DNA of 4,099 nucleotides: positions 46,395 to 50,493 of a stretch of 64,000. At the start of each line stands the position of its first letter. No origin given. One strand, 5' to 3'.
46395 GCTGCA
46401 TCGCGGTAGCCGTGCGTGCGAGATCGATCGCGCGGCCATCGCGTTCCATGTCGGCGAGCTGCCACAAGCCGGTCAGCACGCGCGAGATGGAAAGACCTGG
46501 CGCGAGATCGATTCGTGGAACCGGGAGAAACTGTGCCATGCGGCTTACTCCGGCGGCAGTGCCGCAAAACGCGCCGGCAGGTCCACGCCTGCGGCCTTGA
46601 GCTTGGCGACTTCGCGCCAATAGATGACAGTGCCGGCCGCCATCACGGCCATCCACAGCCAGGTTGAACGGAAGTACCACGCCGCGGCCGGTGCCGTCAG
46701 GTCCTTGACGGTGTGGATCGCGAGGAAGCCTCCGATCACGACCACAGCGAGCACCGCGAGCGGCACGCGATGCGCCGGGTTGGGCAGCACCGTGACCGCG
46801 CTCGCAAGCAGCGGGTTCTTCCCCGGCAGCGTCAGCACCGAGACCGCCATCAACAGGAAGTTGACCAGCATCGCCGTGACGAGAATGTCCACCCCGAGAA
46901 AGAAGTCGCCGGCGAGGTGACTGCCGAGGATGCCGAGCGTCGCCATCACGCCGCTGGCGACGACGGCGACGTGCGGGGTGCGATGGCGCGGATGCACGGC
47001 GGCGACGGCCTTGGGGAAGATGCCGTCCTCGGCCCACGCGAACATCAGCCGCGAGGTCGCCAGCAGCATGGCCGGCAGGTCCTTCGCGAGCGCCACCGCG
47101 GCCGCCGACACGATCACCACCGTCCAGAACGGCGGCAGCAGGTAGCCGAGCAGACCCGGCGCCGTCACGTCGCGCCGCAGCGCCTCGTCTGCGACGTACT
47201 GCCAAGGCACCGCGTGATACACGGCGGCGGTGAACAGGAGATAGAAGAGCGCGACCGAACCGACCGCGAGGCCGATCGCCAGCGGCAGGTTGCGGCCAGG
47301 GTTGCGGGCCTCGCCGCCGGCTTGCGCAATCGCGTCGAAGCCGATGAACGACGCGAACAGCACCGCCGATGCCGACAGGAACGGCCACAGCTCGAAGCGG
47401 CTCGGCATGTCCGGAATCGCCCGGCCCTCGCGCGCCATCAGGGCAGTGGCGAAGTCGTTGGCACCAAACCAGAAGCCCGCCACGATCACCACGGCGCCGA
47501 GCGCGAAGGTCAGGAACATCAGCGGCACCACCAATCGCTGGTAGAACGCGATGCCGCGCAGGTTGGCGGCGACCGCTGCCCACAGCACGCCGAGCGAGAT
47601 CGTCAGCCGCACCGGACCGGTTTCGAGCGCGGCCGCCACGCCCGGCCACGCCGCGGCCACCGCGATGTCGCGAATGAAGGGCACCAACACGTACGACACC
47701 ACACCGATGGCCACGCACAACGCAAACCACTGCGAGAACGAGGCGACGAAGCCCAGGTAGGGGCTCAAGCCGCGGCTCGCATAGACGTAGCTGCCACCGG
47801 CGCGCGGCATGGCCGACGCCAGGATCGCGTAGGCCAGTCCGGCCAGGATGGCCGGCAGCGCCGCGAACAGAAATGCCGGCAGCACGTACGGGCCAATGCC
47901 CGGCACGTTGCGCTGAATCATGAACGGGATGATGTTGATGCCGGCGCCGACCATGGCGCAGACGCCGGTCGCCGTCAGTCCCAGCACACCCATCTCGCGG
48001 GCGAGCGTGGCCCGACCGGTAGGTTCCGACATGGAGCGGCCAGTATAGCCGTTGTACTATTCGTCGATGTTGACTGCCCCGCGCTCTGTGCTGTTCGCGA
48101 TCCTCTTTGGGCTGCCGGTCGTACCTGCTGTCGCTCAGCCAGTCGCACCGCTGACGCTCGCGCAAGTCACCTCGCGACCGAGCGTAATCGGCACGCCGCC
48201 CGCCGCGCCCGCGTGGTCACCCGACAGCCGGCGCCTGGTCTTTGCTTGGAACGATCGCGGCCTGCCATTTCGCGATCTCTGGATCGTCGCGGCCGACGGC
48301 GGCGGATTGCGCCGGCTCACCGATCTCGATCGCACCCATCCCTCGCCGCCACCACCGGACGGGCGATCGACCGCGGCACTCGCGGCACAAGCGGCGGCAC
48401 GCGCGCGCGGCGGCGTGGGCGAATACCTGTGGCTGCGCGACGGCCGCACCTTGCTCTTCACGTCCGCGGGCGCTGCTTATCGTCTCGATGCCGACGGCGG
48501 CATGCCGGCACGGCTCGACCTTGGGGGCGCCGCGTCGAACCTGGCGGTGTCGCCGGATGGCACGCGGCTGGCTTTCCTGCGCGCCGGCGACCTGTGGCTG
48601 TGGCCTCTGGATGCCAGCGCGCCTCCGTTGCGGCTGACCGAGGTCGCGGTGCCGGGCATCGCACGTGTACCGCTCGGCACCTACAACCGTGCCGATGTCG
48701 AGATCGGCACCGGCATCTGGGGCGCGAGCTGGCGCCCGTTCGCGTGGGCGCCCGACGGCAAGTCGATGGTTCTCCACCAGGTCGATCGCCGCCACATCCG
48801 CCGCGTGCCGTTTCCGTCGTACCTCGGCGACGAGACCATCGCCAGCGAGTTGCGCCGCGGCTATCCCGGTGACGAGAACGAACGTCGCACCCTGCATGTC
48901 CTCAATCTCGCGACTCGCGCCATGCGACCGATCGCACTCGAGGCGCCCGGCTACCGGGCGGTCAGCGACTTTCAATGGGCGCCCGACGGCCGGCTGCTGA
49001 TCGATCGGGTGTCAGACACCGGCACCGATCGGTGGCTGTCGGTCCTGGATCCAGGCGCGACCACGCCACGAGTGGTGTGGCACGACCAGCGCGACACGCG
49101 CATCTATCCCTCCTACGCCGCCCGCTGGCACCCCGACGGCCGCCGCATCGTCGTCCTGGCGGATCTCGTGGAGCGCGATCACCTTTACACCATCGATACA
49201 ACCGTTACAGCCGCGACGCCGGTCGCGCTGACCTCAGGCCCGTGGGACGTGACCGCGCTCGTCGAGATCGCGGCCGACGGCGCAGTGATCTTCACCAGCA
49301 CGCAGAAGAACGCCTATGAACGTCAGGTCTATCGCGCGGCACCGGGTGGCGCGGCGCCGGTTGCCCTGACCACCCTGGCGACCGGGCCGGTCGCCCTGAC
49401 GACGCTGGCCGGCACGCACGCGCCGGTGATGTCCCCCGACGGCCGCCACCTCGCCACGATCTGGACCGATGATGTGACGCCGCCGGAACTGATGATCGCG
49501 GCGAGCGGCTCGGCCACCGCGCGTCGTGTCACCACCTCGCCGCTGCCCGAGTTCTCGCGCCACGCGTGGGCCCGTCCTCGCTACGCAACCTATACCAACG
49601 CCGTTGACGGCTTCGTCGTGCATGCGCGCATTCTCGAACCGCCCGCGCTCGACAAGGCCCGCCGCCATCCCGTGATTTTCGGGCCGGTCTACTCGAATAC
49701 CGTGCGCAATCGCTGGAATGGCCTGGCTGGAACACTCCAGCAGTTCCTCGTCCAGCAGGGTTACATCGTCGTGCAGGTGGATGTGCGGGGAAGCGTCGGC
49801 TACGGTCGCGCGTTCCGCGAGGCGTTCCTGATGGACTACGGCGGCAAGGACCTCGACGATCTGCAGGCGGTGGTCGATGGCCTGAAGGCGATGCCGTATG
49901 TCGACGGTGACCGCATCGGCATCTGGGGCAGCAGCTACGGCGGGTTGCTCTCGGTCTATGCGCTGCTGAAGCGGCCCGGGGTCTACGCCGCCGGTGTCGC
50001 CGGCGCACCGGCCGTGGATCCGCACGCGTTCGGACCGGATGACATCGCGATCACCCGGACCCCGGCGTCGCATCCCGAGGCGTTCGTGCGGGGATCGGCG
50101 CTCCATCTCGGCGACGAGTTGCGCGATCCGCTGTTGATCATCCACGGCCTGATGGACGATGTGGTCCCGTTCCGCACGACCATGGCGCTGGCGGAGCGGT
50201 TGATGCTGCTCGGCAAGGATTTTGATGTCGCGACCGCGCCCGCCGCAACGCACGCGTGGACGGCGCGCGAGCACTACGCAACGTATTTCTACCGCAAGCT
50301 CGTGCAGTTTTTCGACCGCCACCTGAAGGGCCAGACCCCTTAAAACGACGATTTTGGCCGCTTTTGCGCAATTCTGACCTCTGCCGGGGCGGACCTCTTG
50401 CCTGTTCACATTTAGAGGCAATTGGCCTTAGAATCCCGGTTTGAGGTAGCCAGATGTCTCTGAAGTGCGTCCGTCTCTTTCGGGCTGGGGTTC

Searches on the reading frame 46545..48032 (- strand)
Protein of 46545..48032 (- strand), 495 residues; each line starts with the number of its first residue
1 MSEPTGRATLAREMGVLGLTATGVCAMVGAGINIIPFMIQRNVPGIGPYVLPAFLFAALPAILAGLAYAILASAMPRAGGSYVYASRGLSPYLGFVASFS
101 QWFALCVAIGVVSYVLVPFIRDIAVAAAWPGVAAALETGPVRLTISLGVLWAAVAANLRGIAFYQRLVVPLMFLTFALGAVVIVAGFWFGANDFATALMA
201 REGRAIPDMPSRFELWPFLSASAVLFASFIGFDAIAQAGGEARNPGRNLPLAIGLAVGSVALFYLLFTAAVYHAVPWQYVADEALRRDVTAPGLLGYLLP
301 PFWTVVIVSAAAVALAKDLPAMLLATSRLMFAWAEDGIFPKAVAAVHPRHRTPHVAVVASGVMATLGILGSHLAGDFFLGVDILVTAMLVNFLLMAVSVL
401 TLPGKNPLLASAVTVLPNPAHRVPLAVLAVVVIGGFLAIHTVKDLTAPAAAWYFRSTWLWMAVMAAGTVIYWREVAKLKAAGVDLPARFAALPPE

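Call 67: search_protein_families(library=pfam, proteins=[window:46545-48032:-], max_evalue=0.00001)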
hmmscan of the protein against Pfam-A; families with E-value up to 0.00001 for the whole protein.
window:46545-48032:- (495 aa): 2 families
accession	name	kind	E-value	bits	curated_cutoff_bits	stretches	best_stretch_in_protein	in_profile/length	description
PF13520.12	AA_permease_2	-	9.3e-33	114.2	27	1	15-439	2-403/427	Amino acid permease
PF00324.27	AA_permease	-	6.3e-27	94.8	24.6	1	47-471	27-457/470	Amino acid permease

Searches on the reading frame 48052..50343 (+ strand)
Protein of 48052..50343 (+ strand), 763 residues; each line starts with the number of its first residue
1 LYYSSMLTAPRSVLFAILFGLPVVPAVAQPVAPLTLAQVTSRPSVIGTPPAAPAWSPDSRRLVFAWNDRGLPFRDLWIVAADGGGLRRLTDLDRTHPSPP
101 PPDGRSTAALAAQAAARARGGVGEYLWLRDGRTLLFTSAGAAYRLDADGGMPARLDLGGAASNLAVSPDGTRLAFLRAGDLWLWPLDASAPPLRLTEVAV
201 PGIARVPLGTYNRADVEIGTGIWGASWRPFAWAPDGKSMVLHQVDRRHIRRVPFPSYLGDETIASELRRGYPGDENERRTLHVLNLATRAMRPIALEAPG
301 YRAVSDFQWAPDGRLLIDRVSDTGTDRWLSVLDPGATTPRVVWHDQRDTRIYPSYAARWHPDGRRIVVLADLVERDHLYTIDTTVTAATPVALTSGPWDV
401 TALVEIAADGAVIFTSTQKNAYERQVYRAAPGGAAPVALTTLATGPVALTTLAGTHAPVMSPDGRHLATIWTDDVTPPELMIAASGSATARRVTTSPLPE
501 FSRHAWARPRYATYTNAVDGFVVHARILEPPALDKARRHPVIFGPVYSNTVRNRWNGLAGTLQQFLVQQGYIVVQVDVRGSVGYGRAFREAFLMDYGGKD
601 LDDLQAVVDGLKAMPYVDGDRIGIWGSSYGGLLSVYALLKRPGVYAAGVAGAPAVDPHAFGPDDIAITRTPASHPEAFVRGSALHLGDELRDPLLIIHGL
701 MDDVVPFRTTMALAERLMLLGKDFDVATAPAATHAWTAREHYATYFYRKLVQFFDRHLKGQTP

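Call 67: search_protein_families(library=pfam, proteins=[window:48052-50343:+], max_evalue=0.00001)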
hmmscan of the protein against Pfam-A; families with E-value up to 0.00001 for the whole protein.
window:48052-50343:+ (763 aa): 6 families
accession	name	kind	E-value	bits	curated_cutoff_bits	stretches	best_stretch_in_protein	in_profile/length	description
PF00326.27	Peptidase_S9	-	3e-43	148.2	22.6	1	563-760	7-212/213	Prolyl oligopeptidase family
PF00930.27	DPPIV_N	-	1.5e-27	96.7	22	1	159-477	43-353/354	Dipeptidyl peptidase IV (DPP IV) N-terminal region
PF07676.18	PD40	-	2e-14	53.5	20.9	0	52-68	13-30/38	WD40-like Beta Propeller Repeat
PF02129.25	Peptidase_S15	-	5.4e-13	49.7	23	1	519-657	1-132/262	X-Pro dipeptidyl-peptidase (S15 family)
PF12146.15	Hydrolase_4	-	6e-08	32.7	27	0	562-658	23-114/239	Serine aminopeptidase, S33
PF01738.24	DLH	-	2.3e-07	31.1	21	1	566-742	37-194/217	Dienelactone hydrolase family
